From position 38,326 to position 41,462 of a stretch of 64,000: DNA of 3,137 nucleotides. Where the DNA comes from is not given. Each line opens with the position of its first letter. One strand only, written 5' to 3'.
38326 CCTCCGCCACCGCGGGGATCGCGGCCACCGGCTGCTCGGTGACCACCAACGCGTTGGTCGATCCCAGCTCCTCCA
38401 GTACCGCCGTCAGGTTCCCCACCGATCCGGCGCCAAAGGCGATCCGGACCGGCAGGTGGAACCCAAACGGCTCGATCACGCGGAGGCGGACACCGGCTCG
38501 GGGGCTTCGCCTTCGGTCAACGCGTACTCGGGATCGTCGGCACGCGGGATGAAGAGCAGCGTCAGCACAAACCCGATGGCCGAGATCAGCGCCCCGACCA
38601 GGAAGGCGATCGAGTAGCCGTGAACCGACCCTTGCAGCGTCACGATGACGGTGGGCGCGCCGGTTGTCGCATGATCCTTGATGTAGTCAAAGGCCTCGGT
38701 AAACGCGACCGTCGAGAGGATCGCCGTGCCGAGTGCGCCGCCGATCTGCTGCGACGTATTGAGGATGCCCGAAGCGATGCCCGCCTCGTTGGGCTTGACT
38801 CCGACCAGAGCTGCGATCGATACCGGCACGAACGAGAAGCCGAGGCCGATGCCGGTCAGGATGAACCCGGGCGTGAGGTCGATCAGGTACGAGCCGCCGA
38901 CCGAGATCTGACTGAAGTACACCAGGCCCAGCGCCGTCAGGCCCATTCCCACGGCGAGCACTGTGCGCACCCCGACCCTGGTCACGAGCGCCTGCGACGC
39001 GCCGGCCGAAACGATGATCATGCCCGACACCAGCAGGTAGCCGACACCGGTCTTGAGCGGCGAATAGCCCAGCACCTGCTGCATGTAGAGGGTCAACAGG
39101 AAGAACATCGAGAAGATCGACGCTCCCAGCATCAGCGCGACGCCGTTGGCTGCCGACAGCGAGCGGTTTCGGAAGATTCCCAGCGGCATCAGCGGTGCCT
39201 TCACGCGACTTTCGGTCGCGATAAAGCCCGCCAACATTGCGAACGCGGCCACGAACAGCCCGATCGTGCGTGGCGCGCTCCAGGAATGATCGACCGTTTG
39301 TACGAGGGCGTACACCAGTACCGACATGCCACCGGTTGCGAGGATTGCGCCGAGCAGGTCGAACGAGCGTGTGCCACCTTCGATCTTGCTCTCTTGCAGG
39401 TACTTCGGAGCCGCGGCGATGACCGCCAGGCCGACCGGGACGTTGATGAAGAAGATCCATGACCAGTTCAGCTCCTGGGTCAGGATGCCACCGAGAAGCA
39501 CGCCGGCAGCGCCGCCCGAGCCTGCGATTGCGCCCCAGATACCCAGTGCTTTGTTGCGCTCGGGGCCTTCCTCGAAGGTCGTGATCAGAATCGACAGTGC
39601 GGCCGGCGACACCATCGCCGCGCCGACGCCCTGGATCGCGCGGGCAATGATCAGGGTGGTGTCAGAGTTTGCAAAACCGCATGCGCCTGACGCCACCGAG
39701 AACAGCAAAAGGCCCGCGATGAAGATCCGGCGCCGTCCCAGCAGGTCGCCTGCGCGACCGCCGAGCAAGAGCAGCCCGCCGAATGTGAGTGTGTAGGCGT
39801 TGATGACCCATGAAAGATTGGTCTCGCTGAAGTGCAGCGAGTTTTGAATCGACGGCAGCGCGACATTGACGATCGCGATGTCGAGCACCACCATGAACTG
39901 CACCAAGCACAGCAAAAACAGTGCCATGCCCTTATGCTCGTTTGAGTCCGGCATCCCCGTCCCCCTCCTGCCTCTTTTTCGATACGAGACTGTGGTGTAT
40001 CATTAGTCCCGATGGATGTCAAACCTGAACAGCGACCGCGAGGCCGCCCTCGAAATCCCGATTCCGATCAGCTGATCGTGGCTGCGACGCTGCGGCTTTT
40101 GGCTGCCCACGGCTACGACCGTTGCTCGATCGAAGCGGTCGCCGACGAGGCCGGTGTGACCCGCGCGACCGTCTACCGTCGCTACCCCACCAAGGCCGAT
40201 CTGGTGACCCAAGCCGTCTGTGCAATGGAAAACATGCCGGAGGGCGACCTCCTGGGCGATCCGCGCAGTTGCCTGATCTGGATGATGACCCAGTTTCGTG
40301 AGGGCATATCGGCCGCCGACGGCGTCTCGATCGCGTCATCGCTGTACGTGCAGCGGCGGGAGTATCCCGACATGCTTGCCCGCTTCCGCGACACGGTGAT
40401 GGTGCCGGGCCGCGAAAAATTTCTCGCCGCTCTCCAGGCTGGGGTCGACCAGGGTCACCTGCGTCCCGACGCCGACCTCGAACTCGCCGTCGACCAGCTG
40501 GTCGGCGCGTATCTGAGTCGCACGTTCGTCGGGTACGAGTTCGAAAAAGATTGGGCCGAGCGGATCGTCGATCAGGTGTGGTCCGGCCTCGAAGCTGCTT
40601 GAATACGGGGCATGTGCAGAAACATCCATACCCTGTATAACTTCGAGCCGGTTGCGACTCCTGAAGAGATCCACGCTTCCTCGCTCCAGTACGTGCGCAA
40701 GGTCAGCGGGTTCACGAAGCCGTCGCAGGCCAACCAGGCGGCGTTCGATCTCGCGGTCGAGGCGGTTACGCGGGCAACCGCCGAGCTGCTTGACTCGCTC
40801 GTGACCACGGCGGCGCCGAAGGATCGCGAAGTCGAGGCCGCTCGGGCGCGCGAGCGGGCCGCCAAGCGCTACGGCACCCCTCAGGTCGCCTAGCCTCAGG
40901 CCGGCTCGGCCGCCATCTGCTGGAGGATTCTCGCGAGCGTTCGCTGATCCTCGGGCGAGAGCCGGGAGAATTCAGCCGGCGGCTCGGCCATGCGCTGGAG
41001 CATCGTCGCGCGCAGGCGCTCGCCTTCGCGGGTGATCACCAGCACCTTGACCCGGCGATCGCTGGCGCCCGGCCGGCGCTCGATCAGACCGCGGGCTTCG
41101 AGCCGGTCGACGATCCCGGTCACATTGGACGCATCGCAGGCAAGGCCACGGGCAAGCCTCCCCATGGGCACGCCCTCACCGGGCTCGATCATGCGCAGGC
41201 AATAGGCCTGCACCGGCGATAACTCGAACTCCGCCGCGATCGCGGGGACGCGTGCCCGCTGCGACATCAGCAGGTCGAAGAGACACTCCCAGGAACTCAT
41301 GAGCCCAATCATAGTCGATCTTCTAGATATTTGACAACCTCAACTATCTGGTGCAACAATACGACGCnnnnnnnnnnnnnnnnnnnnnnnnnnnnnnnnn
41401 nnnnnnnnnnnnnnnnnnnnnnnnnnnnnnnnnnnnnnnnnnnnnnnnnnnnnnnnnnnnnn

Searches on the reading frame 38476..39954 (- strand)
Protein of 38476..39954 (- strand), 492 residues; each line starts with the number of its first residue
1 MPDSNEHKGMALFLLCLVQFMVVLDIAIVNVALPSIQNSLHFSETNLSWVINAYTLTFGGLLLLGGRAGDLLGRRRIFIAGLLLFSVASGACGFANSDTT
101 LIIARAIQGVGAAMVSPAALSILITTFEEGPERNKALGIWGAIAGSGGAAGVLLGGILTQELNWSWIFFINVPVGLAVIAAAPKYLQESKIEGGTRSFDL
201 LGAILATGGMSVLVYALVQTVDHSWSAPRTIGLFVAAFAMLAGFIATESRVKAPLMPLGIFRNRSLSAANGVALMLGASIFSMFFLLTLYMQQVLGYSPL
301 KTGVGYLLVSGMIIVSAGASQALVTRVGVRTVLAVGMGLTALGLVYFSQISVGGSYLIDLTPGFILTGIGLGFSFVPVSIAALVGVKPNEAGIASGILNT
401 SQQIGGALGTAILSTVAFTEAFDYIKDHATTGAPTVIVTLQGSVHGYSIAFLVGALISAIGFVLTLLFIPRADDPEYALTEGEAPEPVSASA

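Call 63: search_protein_families(library=pfam, proteins=[window:38476-39954:-], max_evalue=0.0001)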
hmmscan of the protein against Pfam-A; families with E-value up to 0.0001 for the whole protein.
window:38476-39954:- (492 aa): 1 family
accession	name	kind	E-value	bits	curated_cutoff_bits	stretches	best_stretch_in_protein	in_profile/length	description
PF07690.21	MFS_1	-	1.1e-55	189.5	33.4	1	15-410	1-347/347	Major Facilitator Superfamily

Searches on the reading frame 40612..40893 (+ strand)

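Call 63: search_protein_families(library=pfam, proteins=[window:40612-40893:+], max_evalue=0.0001)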
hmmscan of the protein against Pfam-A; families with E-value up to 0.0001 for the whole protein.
window:40612-40893:+ (93 aa): 1 family
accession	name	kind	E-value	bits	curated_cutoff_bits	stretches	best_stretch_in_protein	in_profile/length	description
PF10041.14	DUF2277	-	2.1e-36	124.5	25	1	1-78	1-78/78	Uncharacterized conserved protein (DUF2277)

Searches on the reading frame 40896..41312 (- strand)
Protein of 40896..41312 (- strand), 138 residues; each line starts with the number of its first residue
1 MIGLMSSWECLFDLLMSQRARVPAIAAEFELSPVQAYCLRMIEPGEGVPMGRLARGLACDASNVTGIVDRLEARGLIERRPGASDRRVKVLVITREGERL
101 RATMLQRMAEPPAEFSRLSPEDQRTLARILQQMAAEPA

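Call 63: search_protein_families(library=pfam, proteins=[window:40896-41312:-], max_evalue=0.0001)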
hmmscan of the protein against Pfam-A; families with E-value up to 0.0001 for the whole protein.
window:40896-41312:- (138 aa): 3 families
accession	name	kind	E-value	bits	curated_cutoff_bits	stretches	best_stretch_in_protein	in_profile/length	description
PF01047.28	MarR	-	2e-12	47.3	24.6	1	31-88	1-58/59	MarR family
PF12802.13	MarR_2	-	1.8e-11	44.4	27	1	31-87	3-60/61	MarR family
PF13463.12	HTH_27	-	7.4e-05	23.4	22.2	0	31-97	1-68/68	Winged helix DNA-binding domain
